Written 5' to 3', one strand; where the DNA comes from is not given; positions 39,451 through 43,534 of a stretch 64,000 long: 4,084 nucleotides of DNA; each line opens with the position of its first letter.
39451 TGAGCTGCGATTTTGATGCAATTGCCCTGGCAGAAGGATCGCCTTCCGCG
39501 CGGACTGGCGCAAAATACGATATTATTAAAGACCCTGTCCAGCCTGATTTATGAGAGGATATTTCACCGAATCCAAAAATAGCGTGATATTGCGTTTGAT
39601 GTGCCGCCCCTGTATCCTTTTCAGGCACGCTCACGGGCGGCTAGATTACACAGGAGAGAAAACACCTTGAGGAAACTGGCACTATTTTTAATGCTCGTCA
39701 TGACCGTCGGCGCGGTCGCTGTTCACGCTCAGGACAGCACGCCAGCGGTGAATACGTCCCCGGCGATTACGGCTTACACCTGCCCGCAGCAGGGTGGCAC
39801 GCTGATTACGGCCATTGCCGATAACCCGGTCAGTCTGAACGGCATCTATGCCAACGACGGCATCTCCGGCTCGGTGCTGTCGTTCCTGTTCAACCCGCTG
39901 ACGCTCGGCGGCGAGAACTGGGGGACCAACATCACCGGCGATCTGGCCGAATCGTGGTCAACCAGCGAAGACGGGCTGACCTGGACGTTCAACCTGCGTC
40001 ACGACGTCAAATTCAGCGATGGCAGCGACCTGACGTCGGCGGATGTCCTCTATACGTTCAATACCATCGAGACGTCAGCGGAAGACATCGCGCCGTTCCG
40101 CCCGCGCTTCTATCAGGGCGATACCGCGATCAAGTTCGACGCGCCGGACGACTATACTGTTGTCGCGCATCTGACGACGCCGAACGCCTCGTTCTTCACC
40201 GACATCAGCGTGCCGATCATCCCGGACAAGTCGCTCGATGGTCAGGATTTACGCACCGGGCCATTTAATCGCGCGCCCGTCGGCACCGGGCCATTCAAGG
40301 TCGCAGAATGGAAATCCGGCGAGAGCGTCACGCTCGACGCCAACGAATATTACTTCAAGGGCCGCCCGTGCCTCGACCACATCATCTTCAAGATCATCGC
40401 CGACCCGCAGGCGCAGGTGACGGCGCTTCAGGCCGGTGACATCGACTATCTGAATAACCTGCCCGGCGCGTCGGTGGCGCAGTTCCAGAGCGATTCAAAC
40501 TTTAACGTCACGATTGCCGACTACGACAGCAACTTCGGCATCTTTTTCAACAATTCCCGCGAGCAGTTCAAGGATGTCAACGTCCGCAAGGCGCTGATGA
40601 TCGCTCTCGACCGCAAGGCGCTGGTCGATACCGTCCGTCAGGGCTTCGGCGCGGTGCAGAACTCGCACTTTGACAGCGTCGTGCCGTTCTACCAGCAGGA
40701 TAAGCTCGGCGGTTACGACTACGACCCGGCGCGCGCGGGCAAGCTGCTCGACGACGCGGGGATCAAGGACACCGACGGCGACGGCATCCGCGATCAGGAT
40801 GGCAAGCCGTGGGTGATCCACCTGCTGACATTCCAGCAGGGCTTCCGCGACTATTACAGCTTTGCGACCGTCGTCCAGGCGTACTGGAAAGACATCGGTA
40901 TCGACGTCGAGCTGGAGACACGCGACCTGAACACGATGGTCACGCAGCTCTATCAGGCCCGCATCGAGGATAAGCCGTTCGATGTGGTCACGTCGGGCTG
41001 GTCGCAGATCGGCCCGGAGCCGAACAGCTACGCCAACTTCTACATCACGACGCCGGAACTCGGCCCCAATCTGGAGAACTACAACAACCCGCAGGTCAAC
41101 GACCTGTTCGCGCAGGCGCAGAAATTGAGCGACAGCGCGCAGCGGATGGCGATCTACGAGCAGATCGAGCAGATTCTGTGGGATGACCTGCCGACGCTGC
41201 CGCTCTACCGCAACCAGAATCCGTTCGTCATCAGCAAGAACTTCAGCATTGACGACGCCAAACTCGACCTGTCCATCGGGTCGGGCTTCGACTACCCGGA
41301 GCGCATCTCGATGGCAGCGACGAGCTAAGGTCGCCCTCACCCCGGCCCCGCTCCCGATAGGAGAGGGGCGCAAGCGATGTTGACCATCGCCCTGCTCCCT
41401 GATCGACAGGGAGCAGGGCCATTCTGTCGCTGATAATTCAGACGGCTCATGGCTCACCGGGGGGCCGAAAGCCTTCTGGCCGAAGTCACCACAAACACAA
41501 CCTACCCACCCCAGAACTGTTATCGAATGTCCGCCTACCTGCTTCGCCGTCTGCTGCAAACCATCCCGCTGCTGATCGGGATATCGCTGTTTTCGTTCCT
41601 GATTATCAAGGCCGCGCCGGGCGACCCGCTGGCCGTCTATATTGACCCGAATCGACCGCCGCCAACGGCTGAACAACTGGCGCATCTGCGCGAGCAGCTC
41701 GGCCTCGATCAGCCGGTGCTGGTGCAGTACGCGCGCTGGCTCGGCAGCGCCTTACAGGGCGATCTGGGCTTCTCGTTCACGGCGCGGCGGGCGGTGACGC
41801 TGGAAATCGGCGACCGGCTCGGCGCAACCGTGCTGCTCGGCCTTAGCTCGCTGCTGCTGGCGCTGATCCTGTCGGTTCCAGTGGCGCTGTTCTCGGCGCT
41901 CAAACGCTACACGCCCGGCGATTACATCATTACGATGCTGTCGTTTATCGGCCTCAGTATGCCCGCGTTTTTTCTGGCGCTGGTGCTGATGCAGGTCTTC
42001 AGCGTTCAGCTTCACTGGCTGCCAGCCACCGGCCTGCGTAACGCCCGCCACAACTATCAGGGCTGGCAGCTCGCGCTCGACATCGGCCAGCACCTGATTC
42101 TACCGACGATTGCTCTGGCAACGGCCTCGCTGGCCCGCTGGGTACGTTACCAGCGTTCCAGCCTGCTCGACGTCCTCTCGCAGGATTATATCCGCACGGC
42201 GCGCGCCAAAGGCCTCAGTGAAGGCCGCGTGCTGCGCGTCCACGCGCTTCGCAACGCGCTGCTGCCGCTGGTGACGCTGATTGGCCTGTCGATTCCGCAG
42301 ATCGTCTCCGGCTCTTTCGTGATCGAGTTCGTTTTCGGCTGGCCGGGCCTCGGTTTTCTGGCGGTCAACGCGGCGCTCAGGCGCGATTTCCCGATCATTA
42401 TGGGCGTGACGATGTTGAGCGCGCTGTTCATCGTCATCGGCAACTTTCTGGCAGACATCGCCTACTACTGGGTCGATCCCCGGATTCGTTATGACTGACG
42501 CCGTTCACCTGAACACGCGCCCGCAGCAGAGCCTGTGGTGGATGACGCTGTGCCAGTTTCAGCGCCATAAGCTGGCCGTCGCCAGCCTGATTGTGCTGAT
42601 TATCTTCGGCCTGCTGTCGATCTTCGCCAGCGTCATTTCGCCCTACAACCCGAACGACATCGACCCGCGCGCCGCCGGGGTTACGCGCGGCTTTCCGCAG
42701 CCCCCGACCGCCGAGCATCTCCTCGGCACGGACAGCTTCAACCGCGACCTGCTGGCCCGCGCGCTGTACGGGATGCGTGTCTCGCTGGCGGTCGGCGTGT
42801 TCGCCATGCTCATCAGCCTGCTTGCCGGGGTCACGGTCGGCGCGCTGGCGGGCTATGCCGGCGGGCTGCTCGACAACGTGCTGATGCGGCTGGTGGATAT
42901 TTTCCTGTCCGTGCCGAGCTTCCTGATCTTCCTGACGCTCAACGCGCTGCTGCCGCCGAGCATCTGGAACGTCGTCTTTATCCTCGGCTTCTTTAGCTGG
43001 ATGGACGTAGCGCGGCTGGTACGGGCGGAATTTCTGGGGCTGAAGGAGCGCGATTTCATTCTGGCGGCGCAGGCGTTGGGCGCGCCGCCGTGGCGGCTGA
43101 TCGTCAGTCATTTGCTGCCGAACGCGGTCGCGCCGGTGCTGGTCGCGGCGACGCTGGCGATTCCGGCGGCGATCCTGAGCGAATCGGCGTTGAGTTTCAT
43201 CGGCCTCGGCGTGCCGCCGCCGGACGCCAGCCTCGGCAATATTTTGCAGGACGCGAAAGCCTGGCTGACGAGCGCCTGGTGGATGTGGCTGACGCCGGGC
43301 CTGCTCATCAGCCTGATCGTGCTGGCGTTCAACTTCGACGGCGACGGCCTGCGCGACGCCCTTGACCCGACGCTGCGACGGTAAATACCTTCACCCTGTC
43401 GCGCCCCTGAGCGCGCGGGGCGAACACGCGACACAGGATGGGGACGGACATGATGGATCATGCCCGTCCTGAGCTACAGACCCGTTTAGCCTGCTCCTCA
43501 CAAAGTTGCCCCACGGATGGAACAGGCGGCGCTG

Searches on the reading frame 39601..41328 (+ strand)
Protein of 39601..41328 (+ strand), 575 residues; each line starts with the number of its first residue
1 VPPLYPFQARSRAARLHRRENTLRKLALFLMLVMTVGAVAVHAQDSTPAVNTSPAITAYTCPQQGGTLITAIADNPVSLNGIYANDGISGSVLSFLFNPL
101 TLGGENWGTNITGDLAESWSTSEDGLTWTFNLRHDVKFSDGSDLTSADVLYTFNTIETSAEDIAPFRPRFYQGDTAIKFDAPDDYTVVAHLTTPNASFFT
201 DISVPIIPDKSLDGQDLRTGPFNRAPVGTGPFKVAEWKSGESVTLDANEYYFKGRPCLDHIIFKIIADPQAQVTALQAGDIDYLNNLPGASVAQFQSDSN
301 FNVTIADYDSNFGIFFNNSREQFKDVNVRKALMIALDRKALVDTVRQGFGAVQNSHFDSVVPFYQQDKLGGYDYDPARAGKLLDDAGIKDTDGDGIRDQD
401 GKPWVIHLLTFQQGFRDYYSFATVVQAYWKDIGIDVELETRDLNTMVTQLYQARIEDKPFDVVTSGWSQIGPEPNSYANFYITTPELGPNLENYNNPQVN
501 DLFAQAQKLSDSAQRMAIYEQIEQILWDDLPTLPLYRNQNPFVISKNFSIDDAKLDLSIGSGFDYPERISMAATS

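Call 47: search_protein_families(library=pfam, proteins=[window:39601-41328:+], max_evalue=0.001)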
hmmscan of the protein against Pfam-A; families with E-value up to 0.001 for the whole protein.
window:39601-41328:+ (575 aa): 1 family
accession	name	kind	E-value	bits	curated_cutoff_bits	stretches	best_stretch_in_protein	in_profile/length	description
PF00496.27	SBP_bac_5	-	4e-96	322.8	32.4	1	111-481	2-360/368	Bacterial extracellular solute-binding proteins, family 5 Middle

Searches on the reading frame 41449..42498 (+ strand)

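Call 47: search_protein_families(library=pfam, proteins=[window:41449-42498:+], max_evalue=0.001)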
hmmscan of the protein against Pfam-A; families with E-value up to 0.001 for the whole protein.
window:41449-42498:+ (349 aa): 2 families
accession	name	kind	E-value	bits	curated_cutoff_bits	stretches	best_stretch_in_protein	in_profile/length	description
PF00528.27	BPD_transp_1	-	1.2e-39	136.3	26.4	1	143-347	2-183/184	Binding-protein-dependent transport system inner membrane component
PF19300.4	BPD_transp_1_N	-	2.6e-11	44.2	23.8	1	27-125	1-108/114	Binding-prot-dependent transport system membrane comp, N-term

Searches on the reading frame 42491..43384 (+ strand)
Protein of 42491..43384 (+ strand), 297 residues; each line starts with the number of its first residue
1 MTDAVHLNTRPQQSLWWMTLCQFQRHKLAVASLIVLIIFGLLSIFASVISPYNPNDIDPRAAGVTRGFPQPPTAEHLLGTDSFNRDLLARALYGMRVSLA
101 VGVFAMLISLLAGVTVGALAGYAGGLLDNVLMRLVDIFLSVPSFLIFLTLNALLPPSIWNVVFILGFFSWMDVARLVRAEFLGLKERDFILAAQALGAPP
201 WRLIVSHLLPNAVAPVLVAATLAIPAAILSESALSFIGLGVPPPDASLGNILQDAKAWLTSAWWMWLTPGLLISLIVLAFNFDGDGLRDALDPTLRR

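Call 47: search_protein_families(library=pfam, proteins=[window:42491-43384:+], max_evalue=0.001)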
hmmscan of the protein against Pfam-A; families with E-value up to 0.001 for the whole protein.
window:42491-43384:+ (297 aa): 2 families
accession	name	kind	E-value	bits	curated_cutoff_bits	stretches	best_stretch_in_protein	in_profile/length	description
PF00528.27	BPD_transp_1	-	4.9e-32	111.6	26.4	1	113-297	1-184/184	Binding-protein-dependent transport system inner membrane component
PF12911.12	OppC_N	-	9e-13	48.3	23.9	1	14-62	1-49/53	N-terminal TM domain of oligopeptide transport permease C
